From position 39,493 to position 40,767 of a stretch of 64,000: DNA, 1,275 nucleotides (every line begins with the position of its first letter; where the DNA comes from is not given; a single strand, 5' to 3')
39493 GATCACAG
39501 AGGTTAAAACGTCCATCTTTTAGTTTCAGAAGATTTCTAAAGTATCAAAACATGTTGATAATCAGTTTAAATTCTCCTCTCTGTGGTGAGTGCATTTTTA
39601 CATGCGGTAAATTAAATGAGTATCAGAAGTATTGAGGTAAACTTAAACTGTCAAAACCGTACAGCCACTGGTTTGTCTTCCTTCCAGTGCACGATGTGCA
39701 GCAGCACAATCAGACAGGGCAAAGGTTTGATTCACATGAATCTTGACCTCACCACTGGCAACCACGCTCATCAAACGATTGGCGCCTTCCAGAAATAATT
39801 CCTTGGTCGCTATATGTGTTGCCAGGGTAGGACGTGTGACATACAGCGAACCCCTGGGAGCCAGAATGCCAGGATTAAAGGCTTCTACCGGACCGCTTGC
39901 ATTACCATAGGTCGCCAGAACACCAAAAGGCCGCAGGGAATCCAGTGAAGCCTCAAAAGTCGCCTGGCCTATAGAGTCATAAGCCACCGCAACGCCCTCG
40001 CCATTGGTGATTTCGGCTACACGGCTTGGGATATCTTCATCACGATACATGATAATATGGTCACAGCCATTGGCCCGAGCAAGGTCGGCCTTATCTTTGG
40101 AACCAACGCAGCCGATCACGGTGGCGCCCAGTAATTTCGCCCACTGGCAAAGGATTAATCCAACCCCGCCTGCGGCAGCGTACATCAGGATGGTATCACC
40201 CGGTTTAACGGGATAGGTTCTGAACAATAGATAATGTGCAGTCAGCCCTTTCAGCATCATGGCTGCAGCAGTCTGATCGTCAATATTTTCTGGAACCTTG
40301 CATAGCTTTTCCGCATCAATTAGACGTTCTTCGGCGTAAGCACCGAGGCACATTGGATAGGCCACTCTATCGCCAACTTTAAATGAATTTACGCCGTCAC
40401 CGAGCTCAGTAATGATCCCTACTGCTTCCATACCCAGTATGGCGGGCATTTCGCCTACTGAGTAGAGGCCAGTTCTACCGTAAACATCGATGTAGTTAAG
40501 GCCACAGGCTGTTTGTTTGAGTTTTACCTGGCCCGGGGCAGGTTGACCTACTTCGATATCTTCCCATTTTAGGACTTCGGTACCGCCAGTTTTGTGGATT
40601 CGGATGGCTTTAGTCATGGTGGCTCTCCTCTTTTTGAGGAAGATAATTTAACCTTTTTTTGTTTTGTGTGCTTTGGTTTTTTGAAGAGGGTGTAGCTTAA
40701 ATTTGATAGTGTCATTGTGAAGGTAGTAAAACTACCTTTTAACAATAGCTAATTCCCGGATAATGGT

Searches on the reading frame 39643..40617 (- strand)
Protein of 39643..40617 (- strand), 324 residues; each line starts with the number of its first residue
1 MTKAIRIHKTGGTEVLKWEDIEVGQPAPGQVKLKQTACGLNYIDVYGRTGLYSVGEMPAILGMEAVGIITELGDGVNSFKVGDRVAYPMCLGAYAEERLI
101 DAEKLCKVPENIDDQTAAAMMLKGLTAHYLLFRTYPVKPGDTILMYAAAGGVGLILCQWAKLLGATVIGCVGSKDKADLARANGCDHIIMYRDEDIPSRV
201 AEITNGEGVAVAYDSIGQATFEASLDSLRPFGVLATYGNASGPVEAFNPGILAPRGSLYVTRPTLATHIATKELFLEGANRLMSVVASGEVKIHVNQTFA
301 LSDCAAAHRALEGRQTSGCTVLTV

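Call 40: find_homologous_proteins(query=window:39643-40617:-, max_evalue=1e-100)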
Query window:39643-40617:- (324 aa): 6464 proteins with E <= 1e-100 among 8000 candidates; the best 120 are listed.
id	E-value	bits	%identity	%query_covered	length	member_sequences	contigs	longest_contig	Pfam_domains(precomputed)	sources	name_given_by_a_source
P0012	8.1e-203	690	95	100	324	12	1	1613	PF00107.33,PF13602.13,PF08240.18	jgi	jgi:NADPH:quinone reductase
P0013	4.1e-200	682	93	100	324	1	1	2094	PF00107.33,PF13602.13,PF08240.18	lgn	-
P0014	9.4e-198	674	92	100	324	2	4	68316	PF00107.33,PF13602.13,PF08240.18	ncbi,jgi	jgi:NADPH:quinone reductase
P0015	2.9e-195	666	91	100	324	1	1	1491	PF00107.33,PF13602.13,PF08240.18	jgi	jgi:NADPH:quinone reductase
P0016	1.3e-193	660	90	100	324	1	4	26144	PF00107.33,PF13602.13,PF08240.18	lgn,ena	-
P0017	6.0e-192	655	89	100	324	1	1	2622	PF00107.33,PF13602.13,PF08240.18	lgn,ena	-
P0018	2.5e-191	653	89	100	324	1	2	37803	PF00107.33,PF13602.13,PF08240.18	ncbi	-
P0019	5.5e-191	652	89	100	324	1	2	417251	PF00107.33,PF13602.13,PF08240.18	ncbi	-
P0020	5.0e-190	648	87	100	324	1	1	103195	PF00107.33,PF13602.13,PF08240.18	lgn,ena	-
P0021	1.0e-189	647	88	100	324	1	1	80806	PF00107.33,PF13602.13,PF08240.18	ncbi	-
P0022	1.2e-188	644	86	100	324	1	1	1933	PF00107.33,PF13602.13,PF08240.18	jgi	jgi:NADPH:quinone reductase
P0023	1.7e-183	627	84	100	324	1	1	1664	PF00107.33,PF13602.13,PF08240.18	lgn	-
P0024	6.8e-177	605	81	100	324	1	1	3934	PF00107.33,PF13602.13,PF08240.18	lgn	-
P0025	9.4e-177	605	82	100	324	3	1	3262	PF00107.33,PF13602.13,PF08240.18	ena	-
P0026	6.2e-173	592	79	100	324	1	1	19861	PF00107.33,PF13602.13,PF08240.18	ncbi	-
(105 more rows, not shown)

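Call 41: find_encoding_contigs(protein=P0019, flank=10000, max_places=2)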
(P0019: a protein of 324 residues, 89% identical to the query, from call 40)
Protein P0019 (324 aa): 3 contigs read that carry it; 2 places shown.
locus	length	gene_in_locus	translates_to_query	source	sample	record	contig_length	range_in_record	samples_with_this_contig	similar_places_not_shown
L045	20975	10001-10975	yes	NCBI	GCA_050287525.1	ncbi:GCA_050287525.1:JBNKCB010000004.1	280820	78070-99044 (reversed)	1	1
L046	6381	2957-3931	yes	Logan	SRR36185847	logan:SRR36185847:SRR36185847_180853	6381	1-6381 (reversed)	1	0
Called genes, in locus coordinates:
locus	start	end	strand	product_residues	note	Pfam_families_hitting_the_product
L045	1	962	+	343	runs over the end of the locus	PF00072:Response_reg, PF13487:HD_5, PF01966:HD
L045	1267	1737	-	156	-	-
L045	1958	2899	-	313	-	PF13511:DUF4124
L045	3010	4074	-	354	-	PF00291:PALP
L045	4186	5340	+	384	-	PF07690:MFS_1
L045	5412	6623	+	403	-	PF00890:FAD_binding_2 (faint), PF01494:FAD_binding_3, PF05834:Lycopene_cycl (faint), PF07992:Pyr_redox_2 (weak), PF13450:NAD_binding_8 (faint), PF13738:Pyr_redox_3 (faint)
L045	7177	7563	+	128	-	-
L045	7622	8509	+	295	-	PF00975:Thioesterase, PF01764:Lipase_3, PF07819:PGAP1 (weak)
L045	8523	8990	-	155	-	PF08719:NADAR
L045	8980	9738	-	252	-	PF03009:GDPD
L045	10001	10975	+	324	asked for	PF08240:ADH_N, PF00107:ADH_zinc_N, PF13602:ADH_zinc_N_2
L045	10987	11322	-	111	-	PF00355:Rieske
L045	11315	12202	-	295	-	PF00294:PfkB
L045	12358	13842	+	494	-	PF20975:DGCcoil (weak), PF00990:GGDEF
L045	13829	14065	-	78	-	PF01722:BolA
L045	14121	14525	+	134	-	PF03748:FliL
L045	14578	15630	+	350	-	PF13899:Thioredoxin_7 (faint), PF13098:Thioredoxin_2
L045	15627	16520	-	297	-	PF00892:EamA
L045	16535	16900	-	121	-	PF01814:Hemerythrin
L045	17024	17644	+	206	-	PF00551:Formyl_trans_N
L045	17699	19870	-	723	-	PF20656:MS_N, PF20658:MSG_insertion, PF01274:MS_TIM-barrel, PF20659:MS_C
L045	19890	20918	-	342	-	PF09712:PHA_synth_III_E (weak)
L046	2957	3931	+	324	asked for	PF08240:ADH_N, PF00107:ADH_zinc_N, PF13602:ADH_zinc_N_2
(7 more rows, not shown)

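Call 42: find_encoding_contigs(protein=P0020, flank=10000, max_places=2)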
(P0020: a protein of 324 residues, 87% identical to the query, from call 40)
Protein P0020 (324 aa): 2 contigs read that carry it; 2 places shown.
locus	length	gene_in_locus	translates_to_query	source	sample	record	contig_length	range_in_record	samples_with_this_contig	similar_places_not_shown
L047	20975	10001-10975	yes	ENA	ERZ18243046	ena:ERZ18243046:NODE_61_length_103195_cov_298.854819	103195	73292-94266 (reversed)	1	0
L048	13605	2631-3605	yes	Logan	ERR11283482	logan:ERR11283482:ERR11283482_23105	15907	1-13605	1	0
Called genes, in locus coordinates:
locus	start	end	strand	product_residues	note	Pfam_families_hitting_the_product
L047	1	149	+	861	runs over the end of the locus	PF00330:Aconitase, PF00694:Aconitase_C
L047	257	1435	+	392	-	PF04303:PrpF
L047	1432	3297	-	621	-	PF13185:GAF_2, PF00990:GGDEF, PF00563:EAL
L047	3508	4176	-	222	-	PF00702:Hydrolase, PF13419:HAD_2, PF13242:Hydrolase_like (faint)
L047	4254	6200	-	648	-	PF16177:ACAS_N, PF00501:AMP-binding, PF13193:AMP-binding_C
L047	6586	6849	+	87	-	PF04277:OAD_gamma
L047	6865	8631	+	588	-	PF00682:HMGL-like, PF02436:PYC_OADA, PF00364:Biotin_lipoyl, PF25984:BSH_YknX (faint)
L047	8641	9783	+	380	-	PF03977:OAD_beta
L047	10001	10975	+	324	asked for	PF08240:ADH_N, PF00107:ADH_zinc_N, PF13602:ADH_zinc_N_2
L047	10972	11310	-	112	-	PF00355:Rieske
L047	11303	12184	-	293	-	PF00294:PfkB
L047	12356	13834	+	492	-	PF20975:DGCcoil (faint), PF00990:GGDEF, PF17853:GGDEF_2 (faint)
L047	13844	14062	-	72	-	PF01722:BolA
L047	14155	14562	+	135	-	PF03748:FliL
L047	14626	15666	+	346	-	PF13899:Thioredoxin_7 (faint), PF13098:Thioredoxin_2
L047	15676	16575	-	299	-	PF00892:EamA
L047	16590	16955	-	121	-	PF01814:Hemerythrin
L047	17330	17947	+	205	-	PF00551:Formyl_trans_N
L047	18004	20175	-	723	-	PF20656:MS_N, PF20658:MSG_insertion, PF01274:MS_TIM-barrel, PF20659:MS_C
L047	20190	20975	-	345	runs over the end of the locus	-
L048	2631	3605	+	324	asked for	PF08240:ADH_N, PF00107:ADH_zinc_N, PF13602:ADH_zinc_N_2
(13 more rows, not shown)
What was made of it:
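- Tried and rejected: The AcnD/PrpF side has a different order and orientation in L047 (call 42), so more than one rearrangement separates these genomes.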

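Call 43: find_encoding_contigs(protein=P0014, flank=10000, max_places=3)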
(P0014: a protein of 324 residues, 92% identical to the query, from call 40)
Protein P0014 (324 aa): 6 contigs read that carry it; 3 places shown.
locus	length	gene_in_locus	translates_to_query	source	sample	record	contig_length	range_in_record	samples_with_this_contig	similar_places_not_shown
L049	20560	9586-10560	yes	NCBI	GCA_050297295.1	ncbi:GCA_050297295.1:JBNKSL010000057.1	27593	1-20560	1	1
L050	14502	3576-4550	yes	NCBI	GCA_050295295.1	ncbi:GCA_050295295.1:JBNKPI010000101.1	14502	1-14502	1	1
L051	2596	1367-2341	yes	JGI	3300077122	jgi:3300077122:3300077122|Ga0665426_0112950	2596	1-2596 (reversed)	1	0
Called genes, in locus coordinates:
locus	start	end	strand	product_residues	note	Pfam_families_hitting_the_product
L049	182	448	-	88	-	PF13192:Thioredoxin_3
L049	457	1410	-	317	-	PF03773:ArsP_1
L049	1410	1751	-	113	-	PF01022:HTH_5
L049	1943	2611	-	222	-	PF00702:Hydrolase, PF13419:HAD_2, PF13242:Hydrolase_like (weak)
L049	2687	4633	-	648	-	PF16177:ACAS_N, PF00501:AMP-binding, PF13193:AMP-binding_C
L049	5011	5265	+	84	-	PF04277:OAD_gamma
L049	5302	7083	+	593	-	PF00682:HMGL-like, PF02436:PYC_OADA, PF00364:Biotin_lipoyl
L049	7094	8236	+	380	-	PF03977:OAD_beta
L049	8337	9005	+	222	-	PF09601:DUF2459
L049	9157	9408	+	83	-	-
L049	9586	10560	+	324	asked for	PF08240:ADH_N, PF00107:ADH_zinc_N, PF13602:ADH_zinc_N_2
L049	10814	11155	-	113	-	PF00355:Rieske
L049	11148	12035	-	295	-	PF00294:PfkB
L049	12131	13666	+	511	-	PF20975:DGCcoil (faint), PF00990:GGDEF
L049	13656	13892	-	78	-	PF01722:BolA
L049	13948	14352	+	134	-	PF03748:FliL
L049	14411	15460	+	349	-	PF13899:Thioredoxin_7 (faint), PF13098:Thioredoxin_2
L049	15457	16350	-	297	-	PF00892:EamA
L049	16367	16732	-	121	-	PF01814:Hemerythrin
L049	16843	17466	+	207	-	PF00551:Formyl_trans_N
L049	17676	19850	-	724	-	PF20656:MS_N, PF20658:MSG_insertion, PF01274:MS_TIM-barrel, PF20659:MS_C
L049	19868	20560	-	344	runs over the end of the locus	PF09712:PHA_synth_III_E (weak)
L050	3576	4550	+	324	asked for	PF08240:ADH_N, PF00107:ADH_zinc_N, PF13602:ADH_zinc_N_2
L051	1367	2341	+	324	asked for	PF08240:ADH_N, PF00107:ADH_zinc_N, PF13602:ADH_zinc_N_2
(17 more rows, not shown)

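Call 72: find_encoding_contigs(protein=window:39643-40617:-, flank=4000, max_places=6)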
Protein window:39643-40617:- (324 aa): 7 contigs read that carry it; 3 places shown.
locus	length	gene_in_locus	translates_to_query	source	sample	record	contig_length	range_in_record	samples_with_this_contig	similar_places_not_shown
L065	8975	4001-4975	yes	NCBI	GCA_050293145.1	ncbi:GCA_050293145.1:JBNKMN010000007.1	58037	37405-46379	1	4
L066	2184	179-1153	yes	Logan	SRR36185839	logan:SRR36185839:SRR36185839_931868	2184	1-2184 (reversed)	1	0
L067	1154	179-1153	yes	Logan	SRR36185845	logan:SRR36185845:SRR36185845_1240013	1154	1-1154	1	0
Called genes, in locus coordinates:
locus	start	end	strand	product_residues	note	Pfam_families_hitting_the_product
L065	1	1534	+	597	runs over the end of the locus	PF07167:PhaC_N, PF00561:Abhydrolase_1, PF11339:DUF3141 (weak)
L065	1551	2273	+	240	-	PF00106:adh_short, PF01370:Epimerase (weak), PF08659:KR, PF13561:adh_short_C2, PF23441:SDR (weak)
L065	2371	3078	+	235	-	PF01411:tRNA-synt_2c, PF07973:tRNA_SAD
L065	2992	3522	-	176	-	-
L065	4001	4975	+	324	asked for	PF08240:ADH_N, PF00107:ADH_zinc_N, PF13602:ADH_zinc_N_2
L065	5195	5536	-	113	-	PF00355:Rieske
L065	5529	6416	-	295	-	PF00294:PfkB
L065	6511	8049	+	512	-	PF20975:DGCcoil (weak), PF00990:GGDEF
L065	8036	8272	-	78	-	PF01722:BolA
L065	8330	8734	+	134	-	PF03748:FliL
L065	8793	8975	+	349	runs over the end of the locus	PF13899:Thioredoxin_7 (faint), PF13098:Thioredoxin_2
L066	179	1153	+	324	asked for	PF08240:ADH_N, PF00107:ADH_zinc_N, PF13602:ADH_zinc_N_2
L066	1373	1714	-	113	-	PF00355:Rieske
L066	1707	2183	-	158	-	?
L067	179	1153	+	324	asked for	PF08240:ADH_N, PF00107:ADH_zinc_N, PF13602:ADH_zinc_N_2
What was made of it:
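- E copies sit at both junctions, and the E2 junction is reproduced in independent assemblies (call 72).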
